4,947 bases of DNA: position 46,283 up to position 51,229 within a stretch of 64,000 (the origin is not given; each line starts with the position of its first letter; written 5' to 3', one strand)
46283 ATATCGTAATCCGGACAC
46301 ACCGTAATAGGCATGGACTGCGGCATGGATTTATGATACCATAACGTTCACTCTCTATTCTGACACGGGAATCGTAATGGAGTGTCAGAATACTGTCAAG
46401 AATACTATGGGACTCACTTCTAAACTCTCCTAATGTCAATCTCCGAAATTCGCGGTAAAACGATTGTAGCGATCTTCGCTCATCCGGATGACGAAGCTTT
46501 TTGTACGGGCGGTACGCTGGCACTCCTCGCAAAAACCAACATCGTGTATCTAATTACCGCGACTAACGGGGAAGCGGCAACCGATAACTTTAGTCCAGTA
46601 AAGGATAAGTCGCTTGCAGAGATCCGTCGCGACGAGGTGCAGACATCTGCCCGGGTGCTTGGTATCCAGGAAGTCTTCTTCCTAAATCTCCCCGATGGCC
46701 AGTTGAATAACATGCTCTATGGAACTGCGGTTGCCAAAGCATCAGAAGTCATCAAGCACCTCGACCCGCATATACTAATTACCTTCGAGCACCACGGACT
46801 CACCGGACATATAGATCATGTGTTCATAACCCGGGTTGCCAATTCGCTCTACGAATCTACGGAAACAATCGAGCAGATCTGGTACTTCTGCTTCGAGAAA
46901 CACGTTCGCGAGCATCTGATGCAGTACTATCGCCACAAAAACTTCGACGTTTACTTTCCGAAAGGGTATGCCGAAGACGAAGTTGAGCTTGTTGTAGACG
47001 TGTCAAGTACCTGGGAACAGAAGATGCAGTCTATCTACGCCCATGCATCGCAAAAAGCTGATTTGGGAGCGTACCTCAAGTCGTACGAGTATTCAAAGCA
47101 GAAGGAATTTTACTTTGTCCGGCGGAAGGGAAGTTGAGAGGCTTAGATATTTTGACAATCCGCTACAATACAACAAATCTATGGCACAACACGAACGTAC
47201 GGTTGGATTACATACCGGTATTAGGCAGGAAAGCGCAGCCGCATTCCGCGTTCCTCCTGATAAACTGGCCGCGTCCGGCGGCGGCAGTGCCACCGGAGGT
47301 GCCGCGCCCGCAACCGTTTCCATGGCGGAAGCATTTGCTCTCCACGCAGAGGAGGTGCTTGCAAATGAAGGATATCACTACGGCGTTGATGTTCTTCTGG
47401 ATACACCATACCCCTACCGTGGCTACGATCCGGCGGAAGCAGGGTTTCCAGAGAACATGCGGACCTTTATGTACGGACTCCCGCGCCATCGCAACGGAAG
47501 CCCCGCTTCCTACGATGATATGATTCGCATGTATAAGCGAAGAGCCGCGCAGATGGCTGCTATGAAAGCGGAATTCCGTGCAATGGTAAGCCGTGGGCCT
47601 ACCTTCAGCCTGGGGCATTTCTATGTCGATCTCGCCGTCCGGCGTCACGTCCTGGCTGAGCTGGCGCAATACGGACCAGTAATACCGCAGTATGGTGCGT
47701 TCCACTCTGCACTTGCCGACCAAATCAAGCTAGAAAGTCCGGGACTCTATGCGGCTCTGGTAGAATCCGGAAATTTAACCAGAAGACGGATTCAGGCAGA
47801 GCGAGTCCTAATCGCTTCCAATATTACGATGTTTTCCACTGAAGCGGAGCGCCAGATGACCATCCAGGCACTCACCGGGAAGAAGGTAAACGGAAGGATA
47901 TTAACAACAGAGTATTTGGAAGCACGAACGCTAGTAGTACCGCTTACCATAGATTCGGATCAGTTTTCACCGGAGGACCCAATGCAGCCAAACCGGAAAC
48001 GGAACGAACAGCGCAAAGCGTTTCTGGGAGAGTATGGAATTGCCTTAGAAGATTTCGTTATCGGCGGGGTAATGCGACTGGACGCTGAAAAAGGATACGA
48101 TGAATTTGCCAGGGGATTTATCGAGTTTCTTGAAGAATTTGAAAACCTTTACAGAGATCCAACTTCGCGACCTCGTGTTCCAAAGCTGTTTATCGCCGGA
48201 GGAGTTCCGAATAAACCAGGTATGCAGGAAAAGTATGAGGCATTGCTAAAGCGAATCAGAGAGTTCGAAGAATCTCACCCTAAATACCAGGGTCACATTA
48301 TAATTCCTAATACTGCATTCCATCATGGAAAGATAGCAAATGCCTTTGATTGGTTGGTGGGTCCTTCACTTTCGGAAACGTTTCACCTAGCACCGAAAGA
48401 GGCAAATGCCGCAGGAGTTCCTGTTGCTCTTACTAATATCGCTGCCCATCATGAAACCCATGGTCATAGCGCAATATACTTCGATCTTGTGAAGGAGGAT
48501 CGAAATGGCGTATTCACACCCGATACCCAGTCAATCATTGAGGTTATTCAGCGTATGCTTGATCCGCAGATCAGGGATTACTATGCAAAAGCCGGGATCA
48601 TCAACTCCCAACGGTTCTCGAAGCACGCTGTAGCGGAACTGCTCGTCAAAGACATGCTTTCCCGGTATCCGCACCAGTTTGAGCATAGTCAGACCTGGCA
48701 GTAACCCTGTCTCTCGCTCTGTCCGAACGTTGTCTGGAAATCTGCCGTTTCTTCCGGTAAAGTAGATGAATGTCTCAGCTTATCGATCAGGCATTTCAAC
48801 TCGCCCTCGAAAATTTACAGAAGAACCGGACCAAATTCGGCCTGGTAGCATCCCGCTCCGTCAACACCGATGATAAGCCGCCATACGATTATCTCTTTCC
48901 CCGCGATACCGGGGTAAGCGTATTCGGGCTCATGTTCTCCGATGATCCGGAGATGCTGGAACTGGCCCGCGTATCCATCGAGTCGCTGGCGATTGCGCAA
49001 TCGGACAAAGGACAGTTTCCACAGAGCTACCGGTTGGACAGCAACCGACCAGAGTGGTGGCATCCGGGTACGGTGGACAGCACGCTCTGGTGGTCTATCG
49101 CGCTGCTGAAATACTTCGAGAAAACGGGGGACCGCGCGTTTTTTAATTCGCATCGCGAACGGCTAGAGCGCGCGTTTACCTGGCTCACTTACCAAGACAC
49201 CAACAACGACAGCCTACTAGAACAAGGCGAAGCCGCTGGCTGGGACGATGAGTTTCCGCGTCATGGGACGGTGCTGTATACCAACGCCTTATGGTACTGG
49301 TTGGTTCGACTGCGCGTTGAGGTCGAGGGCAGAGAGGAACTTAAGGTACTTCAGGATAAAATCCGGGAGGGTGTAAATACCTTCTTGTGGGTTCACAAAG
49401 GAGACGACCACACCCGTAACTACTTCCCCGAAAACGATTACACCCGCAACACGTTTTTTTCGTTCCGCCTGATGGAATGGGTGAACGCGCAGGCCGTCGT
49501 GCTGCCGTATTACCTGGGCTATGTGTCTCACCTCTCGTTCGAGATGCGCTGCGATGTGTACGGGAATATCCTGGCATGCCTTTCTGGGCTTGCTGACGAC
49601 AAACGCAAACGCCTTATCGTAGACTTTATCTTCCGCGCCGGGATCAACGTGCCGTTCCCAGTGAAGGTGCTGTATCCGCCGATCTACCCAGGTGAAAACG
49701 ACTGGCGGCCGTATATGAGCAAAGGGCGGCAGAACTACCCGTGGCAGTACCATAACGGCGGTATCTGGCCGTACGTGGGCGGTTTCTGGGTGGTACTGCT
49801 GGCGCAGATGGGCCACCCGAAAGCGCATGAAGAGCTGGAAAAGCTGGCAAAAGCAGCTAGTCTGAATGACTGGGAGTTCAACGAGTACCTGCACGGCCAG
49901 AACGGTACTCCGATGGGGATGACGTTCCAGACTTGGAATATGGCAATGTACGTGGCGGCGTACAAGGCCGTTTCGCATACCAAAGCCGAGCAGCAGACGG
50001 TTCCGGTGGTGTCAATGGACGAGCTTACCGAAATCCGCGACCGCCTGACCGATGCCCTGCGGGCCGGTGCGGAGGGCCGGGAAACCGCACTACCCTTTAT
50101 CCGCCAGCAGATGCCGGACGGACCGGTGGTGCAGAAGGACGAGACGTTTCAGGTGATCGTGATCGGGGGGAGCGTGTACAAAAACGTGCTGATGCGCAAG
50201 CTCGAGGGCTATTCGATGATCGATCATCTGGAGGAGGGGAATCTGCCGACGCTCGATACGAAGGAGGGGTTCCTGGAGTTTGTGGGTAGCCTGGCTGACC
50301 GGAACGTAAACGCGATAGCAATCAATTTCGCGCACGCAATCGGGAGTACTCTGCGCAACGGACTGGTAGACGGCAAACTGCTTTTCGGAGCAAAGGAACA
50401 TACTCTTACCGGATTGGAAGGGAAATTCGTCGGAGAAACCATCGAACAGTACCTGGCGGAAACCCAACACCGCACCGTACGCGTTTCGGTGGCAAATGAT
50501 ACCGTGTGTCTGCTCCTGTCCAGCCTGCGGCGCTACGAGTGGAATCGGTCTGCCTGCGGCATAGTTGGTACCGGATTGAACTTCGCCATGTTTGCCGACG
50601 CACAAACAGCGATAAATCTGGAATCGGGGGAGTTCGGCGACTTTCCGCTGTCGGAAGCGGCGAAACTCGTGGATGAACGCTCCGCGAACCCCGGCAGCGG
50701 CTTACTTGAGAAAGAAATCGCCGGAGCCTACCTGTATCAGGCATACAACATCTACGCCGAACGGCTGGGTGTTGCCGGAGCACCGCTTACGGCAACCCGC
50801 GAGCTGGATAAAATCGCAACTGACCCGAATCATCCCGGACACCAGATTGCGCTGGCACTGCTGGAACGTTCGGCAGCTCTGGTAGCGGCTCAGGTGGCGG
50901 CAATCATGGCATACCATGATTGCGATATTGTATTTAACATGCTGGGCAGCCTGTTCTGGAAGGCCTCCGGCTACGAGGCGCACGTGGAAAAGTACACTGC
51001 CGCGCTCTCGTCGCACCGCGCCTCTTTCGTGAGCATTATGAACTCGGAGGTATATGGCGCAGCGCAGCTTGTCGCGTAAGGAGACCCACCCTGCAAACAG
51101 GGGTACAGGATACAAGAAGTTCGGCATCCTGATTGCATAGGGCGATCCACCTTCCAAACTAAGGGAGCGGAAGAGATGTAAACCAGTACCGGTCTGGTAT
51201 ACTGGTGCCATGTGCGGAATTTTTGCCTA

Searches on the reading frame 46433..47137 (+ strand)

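Call 28: search_protein_families(library=pfam, proteins=[window:46433-47137:+], max_evalue=0.01)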
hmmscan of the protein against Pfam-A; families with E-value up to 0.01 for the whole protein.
window:46433-47137:+ (234 aa): 1 family
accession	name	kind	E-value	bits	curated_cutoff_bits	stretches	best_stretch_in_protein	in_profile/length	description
PF02585.22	PIG-L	-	2.1e-28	99.8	28.2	1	13-137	2-126/129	GlcNAc-PI de-N-acetylase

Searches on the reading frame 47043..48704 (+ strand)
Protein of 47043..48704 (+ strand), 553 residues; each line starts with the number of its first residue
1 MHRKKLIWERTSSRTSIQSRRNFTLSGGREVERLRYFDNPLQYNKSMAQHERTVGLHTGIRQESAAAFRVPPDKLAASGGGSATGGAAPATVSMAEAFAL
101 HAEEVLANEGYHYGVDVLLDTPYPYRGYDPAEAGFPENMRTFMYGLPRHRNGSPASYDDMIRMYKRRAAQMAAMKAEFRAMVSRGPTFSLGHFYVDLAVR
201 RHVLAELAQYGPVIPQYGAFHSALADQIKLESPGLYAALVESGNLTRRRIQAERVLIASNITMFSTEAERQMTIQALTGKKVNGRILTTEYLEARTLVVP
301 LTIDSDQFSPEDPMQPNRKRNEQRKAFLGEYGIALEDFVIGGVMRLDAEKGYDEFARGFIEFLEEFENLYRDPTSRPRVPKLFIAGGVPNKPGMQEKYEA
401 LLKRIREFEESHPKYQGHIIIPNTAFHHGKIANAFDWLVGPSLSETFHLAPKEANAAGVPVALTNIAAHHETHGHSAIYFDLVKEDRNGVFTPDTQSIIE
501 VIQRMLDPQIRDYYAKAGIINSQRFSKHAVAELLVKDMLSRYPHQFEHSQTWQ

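Call 28: search_protein_families(library=pfam, proteins=[window:47043-48704:+], max_evalue=0.01)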
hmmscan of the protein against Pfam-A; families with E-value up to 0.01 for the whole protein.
window:47043-48704:+ (553 aa): 2 families
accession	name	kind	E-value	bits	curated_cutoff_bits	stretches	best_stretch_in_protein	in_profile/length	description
PF13692.12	Glyco_trans_1_4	-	2.2e-06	28.4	27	1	359-506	17-140/142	Glycosyl transferases group 1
PF00534.26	Glycos_transf_1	-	0.0002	21.4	26.4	1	330-507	8-157/172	Glycosyl transferases group 1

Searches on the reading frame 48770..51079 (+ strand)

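Call 28: search_protein_families(library=pfam, proteins=[window:48770-51079:+], max_evalue=0.01)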
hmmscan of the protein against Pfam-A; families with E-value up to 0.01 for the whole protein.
window:48770-51079:+ (769 aa): 4 families
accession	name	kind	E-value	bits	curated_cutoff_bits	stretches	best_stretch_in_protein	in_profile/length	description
PF12899.13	Glyco_hydro_100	-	3e-22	79.4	23.6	1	233-399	265-430/435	Alkaline and neutral invertase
PF03727.22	Hexokinase_2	-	6e-14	52.4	24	2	692-768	155-240/242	Hexokinase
PF06202.20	GDE_C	-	4.7e-10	39.4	21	1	44-391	29-362/367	Amylo-alpha-1,6-glucosidase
PF00349.27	Hexokinase_1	-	0.0092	16.2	24.3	0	530-585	144-199/201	Hexokinase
